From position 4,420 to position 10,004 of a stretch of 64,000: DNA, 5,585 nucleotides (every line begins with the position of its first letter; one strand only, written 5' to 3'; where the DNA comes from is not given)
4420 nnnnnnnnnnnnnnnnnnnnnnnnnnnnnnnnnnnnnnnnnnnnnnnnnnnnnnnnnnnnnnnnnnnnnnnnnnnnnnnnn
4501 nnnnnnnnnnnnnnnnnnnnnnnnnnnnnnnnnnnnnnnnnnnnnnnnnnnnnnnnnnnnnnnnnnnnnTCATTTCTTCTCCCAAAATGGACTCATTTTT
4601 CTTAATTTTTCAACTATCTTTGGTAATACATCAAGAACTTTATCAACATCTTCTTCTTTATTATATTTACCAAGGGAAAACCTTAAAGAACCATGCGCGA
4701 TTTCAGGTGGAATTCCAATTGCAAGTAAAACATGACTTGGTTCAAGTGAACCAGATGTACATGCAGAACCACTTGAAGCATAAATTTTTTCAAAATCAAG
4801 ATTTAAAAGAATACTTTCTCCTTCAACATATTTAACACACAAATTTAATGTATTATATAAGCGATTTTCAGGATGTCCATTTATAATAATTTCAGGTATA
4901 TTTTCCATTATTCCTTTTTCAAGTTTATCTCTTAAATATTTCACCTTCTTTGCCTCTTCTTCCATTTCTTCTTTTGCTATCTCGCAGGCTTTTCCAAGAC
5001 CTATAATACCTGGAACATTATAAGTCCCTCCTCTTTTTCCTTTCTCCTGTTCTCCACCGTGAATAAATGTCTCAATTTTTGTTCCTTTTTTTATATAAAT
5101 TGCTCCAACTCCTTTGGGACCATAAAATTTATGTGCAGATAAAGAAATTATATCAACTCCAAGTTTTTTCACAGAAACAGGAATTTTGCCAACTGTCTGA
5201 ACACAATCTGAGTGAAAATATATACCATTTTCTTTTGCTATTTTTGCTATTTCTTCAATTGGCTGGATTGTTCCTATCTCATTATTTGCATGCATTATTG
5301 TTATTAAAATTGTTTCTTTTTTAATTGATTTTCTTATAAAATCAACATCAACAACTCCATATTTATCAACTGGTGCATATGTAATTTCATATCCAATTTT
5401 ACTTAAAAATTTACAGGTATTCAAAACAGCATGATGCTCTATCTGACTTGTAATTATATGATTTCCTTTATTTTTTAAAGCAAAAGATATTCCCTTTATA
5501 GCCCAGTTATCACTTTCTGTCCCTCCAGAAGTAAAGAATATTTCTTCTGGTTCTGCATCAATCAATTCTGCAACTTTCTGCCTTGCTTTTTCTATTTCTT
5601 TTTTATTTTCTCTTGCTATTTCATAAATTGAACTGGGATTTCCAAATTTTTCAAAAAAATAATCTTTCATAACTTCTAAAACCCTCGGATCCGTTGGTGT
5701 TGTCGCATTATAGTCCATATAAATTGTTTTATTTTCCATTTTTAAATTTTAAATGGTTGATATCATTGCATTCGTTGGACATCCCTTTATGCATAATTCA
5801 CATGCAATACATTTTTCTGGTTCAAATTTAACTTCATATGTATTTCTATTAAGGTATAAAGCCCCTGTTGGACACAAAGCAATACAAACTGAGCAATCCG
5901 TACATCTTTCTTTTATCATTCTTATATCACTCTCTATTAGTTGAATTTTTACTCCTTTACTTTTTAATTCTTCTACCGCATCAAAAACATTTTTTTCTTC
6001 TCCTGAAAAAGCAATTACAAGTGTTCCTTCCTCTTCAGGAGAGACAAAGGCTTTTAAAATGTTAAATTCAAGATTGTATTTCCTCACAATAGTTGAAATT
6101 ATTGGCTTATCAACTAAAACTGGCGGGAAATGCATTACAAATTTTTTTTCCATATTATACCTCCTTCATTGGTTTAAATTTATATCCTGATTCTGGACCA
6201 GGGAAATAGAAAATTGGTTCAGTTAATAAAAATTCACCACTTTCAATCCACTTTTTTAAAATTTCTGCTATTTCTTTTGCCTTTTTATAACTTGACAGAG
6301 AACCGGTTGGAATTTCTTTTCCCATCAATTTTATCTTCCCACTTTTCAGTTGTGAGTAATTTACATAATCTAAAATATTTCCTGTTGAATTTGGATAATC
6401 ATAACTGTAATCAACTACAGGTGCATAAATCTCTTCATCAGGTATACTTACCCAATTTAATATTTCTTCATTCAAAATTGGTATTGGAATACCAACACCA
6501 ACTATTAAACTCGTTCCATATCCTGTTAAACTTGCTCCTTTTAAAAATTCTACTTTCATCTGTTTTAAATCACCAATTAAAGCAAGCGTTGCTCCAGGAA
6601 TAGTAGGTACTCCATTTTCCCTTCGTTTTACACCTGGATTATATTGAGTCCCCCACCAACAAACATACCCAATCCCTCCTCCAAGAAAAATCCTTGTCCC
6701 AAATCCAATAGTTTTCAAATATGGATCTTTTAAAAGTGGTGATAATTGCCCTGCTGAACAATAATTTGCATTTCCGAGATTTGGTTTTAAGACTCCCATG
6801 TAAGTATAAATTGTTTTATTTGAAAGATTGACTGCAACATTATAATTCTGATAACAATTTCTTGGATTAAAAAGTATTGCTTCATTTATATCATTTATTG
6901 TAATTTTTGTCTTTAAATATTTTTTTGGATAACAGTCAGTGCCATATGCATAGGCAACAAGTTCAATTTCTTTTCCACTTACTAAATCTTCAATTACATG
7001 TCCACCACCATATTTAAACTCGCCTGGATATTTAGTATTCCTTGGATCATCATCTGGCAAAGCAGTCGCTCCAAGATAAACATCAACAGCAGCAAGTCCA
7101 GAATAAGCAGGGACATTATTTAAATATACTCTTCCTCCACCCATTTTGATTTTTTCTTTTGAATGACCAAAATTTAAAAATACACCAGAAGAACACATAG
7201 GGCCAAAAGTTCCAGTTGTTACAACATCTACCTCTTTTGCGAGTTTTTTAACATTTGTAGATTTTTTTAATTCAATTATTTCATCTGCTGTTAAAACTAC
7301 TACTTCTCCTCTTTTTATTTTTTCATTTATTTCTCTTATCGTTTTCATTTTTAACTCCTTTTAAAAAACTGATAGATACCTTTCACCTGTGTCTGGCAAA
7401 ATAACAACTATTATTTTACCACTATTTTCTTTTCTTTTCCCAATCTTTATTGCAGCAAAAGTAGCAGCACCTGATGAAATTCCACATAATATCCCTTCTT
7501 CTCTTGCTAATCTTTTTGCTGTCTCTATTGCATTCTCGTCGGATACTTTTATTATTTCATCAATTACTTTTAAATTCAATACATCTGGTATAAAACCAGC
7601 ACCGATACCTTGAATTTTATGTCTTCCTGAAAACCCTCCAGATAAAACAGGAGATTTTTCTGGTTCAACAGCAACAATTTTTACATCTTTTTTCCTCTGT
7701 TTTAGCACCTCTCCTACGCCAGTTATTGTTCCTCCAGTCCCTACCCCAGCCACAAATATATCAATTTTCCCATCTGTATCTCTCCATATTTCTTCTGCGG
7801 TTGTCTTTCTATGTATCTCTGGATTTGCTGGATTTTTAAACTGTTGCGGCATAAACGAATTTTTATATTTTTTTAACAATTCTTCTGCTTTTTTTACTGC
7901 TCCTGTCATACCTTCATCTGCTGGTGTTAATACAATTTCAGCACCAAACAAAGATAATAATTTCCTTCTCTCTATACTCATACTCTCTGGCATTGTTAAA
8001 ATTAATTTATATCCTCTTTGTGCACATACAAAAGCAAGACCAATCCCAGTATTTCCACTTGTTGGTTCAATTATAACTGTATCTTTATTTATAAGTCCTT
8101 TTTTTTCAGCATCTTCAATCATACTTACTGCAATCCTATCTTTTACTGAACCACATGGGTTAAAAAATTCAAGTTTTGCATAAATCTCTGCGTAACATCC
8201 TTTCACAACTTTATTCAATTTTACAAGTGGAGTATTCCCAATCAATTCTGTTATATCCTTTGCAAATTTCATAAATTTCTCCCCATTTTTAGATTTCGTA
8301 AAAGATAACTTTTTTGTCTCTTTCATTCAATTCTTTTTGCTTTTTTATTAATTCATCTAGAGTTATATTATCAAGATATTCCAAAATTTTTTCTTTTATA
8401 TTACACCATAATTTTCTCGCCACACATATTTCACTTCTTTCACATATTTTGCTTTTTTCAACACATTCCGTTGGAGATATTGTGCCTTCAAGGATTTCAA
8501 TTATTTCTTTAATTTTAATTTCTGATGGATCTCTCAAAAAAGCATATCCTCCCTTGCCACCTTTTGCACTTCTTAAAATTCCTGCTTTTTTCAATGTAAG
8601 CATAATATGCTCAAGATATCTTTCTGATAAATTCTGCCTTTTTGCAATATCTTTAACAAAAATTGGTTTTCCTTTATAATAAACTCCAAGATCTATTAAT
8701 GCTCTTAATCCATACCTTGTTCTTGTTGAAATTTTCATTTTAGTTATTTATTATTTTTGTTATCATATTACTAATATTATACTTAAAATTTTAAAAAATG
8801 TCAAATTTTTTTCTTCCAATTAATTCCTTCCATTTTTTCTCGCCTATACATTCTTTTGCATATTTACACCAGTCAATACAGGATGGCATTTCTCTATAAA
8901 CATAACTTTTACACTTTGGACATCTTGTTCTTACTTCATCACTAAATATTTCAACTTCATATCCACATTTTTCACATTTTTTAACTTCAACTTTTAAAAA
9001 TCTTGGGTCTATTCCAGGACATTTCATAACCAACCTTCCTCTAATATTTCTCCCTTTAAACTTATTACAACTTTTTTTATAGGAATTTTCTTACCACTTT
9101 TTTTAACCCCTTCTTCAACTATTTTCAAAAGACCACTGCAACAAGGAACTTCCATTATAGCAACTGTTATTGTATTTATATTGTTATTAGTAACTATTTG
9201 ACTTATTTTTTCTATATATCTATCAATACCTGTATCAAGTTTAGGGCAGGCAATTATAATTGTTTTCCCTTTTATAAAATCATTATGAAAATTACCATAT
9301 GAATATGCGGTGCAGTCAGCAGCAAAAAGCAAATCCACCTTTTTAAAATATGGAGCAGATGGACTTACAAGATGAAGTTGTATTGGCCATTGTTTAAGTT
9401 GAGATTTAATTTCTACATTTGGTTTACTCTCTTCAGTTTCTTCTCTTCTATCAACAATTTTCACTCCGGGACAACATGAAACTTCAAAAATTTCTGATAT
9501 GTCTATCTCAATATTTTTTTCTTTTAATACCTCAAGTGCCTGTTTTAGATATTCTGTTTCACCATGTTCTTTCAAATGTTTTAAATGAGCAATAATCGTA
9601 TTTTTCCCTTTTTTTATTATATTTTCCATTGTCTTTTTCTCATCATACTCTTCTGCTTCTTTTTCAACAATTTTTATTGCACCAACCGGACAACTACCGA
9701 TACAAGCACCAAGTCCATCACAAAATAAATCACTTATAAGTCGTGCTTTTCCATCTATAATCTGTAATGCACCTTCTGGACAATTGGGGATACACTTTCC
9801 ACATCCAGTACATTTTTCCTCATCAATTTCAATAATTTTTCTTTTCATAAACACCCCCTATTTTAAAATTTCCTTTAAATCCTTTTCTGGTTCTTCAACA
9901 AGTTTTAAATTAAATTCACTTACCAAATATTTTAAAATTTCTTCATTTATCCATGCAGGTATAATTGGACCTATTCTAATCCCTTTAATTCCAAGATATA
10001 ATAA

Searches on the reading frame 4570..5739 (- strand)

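Call 56: search_protein_families(library=pfam, proteins=[window:4570-5739:-], max_evalue=1e-8)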
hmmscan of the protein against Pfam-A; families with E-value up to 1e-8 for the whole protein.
window:4570-5739:- (389 aa): 1 family
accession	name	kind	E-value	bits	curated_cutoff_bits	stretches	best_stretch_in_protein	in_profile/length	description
PF00266.25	Aminotran_5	-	1.8e-89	300.7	21.5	1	6-368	1-371/371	Aminotransferase class-V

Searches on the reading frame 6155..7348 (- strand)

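Call 56: search_protein_families(library=pfam, proteins=[window:6155-7348:-], max_evalue=1e-8)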
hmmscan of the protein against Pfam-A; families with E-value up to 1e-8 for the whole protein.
window:6155-7348:- (397 aa): 1 family
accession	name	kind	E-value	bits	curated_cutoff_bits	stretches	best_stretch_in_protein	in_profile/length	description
PF01837.22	HcyBio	-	1e-152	508.5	26.2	1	16-375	1-349/349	Homocysteine biosynthesis enzyme, sulfur-incorporation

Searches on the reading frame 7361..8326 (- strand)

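Call 56: search_protein_families(library=pfam, proteins=[window:7361-8326:-], max_evalue=1e-8)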
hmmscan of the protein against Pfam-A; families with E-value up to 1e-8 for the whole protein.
window:7361-8326:- (321 aa): 1 family
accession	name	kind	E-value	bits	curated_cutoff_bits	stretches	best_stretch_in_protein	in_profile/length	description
PF00291.31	PALP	-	1.7e-82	277.5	35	1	25-312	1-295/295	Pyridoxal-phosphate dependent enzyme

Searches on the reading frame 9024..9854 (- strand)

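Call 56: search_protein_families(library=pfam, proteins=[window:9024-9854:-], max_evalue=1e-8)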
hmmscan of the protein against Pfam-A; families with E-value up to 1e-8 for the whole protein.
window:9024-9854:- (276 aa): 3 families
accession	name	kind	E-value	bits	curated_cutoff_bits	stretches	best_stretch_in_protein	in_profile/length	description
PF00037.32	Fer4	-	2.6e-11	43.3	21.1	0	8-30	1-23/24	4Fe-4S binding domain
PF12837.12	Fer4_6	-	4.9e-10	39.3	25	1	7-30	1-24/24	4Fe-4S binding domain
PF13237.11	Fer4_10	-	1.2e-09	38.4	25.5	1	8-56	2-53/53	4Fe-4S dicluster domain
